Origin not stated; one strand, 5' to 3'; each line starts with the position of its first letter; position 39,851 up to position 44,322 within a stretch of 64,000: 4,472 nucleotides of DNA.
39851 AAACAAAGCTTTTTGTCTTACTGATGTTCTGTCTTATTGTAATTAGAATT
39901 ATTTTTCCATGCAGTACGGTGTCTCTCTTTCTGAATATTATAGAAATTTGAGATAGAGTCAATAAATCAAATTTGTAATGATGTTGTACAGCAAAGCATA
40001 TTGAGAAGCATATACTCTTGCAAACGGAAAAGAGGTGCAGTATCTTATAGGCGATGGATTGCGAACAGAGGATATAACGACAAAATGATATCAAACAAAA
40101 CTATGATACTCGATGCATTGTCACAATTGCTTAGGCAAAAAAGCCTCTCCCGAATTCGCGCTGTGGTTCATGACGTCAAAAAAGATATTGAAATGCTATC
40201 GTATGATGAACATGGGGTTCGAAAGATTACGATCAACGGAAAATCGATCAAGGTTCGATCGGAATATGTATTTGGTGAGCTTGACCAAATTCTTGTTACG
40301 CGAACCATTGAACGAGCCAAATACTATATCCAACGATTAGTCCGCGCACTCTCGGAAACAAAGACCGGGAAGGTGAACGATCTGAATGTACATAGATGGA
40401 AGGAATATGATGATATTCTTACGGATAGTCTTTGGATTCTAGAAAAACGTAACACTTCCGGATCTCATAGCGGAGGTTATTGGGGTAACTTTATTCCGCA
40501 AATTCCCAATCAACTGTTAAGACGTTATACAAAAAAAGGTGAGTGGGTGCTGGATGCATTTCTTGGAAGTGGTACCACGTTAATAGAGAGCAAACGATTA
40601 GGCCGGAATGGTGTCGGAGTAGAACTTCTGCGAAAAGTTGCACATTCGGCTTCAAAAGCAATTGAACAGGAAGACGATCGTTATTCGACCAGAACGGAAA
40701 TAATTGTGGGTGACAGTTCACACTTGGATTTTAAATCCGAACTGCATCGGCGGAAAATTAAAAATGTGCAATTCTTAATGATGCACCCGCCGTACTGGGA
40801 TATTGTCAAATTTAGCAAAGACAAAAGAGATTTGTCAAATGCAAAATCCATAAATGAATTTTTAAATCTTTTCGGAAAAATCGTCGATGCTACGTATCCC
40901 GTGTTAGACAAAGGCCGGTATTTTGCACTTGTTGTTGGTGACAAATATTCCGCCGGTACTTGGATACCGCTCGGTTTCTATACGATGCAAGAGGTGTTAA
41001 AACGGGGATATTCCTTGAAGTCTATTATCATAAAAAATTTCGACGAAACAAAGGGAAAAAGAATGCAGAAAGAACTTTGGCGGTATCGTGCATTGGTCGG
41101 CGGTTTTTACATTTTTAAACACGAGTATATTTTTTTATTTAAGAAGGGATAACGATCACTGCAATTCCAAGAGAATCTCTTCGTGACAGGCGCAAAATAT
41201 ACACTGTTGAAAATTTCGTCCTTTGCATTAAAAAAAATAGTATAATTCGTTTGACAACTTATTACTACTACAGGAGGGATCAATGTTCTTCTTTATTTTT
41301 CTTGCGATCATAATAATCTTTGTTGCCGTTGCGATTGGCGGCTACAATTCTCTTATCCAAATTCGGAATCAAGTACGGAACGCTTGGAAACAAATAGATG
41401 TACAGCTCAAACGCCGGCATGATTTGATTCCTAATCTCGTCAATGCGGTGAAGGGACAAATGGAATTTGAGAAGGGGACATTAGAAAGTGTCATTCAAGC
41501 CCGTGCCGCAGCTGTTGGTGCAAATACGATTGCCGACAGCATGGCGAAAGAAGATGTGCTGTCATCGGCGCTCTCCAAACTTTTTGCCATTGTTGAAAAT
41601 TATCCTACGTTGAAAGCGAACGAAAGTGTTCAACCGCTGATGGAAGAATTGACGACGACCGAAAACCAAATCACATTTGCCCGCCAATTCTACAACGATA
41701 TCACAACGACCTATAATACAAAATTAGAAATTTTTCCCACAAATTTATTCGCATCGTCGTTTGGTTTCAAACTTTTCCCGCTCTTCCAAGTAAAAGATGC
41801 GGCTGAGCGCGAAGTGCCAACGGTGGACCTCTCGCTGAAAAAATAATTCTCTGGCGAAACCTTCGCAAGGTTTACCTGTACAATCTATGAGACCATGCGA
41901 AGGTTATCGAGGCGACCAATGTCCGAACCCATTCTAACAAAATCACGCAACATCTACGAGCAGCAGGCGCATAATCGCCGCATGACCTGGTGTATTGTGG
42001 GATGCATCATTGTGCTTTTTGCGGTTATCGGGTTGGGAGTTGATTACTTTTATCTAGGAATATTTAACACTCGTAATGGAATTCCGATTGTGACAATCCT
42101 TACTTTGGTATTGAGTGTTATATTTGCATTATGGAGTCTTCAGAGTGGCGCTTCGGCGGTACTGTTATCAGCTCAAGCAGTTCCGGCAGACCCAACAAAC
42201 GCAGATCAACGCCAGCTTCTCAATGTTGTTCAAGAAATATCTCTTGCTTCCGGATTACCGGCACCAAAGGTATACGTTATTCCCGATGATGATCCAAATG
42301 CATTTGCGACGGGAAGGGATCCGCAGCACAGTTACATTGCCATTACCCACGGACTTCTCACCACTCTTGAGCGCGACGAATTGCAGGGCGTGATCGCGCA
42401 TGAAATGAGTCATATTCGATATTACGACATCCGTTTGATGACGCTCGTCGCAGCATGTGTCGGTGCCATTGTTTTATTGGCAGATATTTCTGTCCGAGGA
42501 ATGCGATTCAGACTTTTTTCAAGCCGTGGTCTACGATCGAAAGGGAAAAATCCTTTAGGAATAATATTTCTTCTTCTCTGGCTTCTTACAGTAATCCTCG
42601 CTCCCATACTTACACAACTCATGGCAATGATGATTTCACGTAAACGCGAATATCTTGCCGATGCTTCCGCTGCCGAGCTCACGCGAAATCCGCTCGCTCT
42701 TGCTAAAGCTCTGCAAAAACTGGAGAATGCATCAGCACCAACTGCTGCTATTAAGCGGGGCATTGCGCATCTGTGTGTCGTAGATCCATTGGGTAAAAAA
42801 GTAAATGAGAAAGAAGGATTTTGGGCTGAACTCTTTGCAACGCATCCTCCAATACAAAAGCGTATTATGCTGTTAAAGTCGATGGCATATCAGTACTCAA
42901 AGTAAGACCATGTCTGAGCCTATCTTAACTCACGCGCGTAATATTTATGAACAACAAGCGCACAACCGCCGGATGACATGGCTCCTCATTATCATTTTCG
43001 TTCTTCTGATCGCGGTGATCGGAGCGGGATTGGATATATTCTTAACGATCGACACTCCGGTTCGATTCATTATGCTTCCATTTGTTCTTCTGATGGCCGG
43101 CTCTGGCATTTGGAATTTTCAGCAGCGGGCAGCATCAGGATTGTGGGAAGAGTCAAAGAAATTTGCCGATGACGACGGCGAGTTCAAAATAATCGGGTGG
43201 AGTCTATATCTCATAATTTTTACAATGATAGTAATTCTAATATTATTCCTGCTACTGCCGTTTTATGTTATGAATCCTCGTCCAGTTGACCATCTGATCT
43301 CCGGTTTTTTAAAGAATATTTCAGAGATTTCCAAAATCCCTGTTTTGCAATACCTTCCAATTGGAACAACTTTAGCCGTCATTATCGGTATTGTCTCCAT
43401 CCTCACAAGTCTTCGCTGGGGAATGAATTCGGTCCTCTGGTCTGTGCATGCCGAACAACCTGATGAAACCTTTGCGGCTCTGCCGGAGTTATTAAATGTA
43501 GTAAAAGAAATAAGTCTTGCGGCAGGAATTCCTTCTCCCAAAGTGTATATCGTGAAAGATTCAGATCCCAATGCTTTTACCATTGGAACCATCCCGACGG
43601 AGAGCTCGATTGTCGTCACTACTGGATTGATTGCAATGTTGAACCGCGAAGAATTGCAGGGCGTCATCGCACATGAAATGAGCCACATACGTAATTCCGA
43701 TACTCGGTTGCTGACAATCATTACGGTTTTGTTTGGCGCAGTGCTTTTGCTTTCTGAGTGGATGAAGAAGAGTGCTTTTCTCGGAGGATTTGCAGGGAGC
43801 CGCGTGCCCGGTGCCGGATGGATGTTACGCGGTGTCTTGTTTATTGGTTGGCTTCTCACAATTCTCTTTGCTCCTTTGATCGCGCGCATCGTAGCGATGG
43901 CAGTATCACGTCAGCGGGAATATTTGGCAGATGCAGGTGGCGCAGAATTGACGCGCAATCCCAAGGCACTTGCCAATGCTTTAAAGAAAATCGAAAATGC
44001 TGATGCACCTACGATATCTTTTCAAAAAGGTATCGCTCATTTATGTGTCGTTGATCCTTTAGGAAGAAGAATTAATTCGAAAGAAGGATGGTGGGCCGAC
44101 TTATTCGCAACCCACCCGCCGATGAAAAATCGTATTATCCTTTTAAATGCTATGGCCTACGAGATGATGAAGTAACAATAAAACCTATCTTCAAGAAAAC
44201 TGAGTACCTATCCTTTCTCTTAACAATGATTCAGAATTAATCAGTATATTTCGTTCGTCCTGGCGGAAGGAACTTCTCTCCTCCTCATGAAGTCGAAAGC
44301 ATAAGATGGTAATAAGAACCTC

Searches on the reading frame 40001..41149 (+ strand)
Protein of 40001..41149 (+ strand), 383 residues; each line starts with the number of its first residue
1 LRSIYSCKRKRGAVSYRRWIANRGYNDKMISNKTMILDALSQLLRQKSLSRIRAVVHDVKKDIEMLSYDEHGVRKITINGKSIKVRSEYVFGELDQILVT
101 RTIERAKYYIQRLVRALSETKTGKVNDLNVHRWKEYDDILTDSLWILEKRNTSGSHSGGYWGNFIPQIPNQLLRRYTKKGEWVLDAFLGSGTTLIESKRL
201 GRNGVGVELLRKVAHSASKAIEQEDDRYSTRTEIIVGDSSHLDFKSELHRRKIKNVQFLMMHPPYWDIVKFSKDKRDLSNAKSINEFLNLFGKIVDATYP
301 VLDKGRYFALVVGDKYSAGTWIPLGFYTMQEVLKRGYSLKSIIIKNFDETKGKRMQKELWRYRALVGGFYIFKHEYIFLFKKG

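Call 42: search_protein_families(library=pfam, proteins=[window:40001-41149:+], max_evalue=0.00001)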
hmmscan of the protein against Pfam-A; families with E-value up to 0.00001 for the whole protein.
window:40001-41149:+ (383 aa): 1 family
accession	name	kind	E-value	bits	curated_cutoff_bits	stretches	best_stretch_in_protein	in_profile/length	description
PF01555.25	N6_N4_Mtase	-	8.5e-21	75.4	26.7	1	108-215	112-217/221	DNA methylase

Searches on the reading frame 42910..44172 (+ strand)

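Call 42: search_protein_families(library=pfam, proteins=[window:42910-44172:+], max_evalue=0.00001)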
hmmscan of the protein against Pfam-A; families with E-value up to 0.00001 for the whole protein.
window:42910-44172:+ (421 aa): 1 family
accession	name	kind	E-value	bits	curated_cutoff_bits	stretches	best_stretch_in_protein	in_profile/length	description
PF01435.24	Peptidase_M48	-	1.5e-31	110.2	20.3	1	193-413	6-183/186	Peptidase family M48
